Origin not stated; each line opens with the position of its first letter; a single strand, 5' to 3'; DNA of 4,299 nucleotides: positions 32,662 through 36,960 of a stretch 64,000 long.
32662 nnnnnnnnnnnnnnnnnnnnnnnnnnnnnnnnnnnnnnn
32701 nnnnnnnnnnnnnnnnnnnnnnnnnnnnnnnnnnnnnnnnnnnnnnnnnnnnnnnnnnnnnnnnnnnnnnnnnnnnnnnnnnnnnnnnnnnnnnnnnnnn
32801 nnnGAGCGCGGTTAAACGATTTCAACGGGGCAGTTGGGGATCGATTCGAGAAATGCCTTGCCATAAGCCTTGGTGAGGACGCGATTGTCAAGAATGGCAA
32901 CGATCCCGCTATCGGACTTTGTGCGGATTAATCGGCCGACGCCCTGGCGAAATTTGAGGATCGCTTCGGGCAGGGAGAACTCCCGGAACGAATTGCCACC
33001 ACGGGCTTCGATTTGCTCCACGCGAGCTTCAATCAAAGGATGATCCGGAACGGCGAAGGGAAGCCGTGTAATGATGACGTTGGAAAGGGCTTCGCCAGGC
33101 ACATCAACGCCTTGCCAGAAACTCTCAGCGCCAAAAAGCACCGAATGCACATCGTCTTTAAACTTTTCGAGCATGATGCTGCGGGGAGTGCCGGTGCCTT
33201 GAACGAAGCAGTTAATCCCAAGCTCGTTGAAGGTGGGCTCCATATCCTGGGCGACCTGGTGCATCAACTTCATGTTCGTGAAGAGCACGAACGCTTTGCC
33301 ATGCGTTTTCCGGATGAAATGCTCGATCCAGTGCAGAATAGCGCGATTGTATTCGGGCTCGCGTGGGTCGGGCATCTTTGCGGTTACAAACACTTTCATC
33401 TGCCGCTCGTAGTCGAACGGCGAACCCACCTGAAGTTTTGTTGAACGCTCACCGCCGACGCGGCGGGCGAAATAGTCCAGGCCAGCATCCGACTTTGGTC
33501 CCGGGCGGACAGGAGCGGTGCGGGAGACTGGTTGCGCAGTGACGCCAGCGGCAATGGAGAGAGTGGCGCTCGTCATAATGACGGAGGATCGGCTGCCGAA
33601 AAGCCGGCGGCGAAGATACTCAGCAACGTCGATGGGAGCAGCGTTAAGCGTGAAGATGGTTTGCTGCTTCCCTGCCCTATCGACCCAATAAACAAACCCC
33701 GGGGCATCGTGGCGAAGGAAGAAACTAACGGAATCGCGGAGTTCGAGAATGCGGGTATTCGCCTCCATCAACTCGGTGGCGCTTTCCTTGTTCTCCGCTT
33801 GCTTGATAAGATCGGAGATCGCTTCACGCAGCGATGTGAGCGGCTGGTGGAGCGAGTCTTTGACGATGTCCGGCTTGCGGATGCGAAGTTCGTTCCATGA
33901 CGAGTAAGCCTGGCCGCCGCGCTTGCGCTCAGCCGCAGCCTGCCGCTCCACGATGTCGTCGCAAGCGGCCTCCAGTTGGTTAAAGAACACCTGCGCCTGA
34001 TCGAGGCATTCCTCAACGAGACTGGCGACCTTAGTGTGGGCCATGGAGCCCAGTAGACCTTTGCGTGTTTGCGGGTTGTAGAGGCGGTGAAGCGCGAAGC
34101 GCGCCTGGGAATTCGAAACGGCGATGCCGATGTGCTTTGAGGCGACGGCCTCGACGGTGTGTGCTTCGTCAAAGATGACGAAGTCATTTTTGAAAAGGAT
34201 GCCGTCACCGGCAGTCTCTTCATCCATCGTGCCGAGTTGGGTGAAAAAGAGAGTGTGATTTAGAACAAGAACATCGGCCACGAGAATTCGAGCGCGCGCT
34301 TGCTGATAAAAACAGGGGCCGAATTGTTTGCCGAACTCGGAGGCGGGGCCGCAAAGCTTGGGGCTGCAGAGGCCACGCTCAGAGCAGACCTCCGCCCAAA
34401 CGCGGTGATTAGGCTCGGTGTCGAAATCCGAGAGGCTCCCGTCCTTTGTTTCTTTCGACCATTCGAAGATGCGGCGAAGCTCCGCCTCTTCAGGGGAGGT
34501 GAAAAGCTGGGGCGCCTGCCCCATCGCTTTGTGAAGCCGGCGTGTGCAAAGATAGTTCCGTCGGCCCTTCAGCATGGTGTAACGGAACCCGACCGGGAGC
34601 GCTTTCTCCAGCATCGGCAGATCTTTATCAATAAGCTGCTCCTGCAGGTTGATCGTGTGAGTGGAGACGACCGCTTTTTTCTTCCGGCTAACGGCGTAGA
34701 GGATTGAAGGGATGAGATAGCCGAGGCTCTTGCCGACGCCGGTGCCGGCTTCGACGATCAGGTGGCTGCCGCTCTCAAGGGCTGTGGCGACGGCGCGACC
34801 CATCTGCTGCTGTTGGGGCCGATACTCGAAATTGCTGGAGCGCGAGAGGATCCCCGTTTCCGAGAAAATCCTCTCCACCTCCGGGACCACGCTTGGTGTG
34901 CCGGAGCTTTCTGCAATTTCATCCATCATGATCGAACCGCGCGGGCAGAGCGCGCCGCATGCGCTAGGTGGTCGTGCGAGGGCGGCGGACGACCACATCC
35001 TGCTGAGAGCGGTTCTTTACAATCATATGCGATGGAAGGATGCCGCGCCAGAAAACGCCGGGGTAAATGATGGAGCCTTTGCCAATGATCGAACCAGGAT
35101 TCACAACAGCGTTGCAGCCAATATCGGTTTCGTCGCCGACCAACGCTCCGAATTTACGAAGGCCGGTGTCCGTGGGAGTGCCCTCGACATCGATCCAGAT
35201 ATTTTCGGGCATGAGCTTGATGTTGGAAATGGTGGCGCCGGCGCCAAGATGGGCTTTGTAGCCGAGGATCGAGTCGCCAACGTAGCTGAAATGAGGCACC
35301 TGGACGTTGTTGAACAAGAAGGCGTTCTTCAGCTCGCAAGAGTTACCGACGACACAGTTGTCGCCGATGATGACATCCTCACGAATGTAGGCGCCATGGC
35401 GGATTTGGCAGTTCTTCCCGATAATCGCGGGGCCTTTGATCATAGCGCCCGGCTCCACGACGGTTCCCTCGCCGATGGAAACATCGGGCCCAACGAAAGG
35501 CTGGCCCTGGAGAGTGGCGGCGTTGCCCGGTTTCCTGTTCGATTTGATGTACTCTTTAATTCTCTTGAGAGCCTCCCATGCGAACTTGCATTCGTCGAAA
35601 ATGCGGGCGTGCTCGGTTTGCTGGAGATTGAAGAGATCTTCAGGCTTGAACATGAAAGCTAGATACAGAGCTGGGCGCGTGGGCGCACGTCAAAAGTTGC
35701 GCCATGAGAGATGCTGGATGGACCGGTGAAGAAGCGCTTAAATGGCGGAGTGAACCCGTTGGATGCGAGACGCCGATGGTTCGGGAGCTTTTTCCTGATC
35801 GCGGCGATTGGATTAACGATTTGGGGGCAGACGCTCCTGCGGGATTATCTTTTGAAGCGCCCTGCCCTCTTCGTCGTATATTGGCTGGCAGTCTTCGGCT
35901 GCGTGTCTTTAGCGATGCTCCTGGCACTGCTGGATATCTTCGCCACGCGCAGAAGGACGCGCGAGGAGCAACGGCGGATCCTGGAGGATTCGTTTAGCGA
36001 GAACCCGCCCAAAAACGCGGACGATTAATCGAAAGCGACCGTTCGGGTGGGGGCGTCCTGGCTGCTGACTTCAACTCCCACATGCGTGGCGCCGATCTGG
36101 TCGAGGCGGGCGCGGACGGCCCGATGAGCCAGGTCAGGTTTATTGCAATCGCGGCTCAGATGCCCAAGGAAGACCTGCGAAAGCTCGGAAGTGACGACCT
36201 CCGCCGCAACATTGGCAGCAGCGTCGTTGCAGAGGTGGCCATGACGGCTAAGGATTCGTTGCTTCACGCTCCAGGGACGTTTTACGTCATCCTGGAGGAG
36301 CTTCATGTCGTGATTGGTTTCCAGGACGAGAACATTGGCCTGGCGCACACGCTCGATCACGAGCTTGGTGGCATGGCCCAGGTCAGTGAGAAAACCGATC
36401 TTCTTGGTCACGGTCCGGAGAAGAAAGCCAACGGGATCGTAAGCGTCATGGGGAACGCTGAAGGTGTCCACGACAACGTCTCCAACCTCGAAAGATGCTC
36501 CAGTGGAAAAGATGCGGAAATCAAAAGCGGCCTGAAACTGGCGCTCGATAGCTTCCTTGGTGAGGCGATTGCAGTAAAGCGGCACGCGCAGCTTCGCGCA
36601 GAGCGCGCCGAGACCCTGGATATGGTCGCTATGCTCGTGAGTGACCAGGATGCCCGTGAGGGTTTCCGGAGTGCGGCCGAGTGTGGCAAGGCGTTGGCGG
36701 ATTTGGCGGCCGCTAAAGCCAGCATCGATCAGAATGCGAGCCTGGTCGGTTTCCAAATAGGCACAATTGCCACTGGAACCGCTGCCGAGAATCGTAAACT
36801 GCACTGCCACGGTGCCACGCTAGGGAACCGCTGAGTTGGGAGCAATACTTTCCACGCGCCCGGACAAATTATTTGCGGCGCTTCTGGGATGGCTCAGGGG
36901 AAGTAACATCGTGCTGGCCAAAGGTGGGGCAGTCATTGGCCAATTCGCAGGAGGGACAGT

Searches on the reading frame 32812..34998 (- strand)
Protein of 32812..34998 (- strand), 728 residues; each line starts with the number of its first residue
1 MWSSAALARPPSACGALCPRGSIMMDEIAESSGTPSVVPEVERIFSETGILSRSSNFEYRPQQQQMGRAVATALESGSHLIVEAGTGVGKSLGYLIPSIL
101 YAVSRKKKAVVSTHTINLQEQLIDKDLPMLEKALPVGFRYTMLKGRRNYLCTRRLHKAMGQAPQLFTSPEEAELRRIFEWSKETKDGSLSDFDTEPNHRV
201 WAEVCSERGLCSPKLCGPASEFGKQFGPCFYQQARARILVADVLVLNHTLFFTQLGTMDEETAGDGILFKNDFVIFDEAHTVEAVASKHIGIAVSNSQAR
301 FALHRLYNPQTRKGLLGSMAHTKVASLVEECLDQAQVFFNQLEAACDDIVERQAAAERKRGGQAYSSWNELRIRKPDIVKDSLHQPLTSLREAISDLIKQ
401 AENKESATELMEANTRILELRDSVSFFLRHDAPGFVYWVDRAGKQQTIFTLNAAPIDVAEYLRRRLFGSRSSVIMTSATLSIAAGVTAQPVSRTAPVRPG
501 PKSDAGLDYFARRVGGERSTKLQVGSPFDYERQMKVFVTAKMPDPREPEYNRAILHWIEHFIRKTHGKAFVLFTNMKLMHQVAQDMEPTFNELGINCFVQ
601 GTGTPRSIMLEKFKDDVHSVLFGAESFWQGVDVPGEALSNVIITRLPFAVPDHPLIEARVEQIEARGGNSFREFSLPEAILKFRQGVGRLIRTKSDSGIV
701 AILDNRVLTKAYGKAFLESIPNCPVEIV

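Call 61: search_protein_families(library=pfam, proteins=[window:32812-34998:-], max_evalue=0.00001)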
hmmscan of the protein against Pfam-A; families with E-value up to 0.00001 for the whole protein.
window:32812-34998:- (728 aa): 3 families
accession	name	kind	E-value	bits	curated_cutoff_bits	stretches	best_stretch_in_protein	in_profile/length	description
PF13307.12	Helicase_C_2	-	1.2e-44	152.8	25.3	1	558-722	1-169/170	Helicase C-terminal domain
PF00270.35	DEAD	-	1.4e-12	48.1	26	1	69-131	7-70/167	DEAD/DEAH box helicase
PF04851.21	ResIII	-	8.3e-06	26.2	22.5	0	57-125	2-72/164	Type III restriction enzyme, res subunit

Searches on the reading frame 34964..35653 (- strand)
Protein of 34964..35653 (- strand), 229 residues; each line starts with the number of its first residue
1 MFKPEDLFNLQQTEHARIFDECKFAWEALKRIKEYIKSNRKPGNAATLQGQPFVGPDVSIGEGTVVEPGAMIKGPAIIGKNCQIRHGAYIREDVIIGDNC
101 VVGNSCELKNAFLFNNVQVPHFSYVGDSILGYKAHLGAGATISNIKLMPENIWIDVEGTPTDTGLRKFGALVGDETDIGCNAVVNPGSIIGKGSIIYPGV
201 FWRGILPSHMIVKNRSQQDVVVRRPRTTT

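Call 62: search_protein_families(library=pfam, proteins=[window:34964-35653:-], max_evalue=0.00001)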
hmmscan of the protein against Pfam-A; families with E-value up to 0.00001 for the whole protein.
window:34964-35653:- (229 aa): 5 families
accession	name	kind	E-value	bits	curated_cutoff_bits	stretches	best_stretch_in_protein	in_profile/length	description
PF00132.30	Hexapep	-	2.6e-23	81.1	27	1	76-109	2-35/36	Bacterial transferase hexapeptide (six repeats)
PF25084.1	LbH_EIF2B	-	8.4e-20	71.2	54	1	70-155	16-100/105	EIF2B subunit epsilon LbH domain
PF24894.1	Hexapep_GlmU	-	3.5e-09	37.2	23.3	0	60-126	21-84/104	GlmU-like, C-terminal hexapeptide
PF25087.1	GMPPB_C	-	5.4e-09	36.2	39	1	51-130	16-95/110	GMPPB C-terminal domain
PF25247.1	LbH_GLGC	-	8.6e-06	26.2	27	0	123-196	27-99/135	GLGC left-handed parallel beta-helix domain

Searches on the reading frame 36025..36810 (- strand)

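Call 62: search_protein_families(library=pfam, proteins=[window:36025-36810:-], max_evalue=0.00001)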
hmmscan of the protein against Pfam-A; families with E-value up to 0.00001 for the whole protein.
window:36025-36810:- (261 aa): 2 families
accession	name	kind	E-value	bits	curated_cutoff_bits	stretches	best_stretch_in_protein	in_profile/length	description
PF12706.13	Lactamase_B_2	-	1e-24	87.7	27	1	25-206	2-191/200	Beta-lactamase superfamily domain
PF00753.33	Lactamase_B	-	3.6e-16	60.1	22.7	1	12-116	4-122/196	Metallo-beta-lactamase superfamily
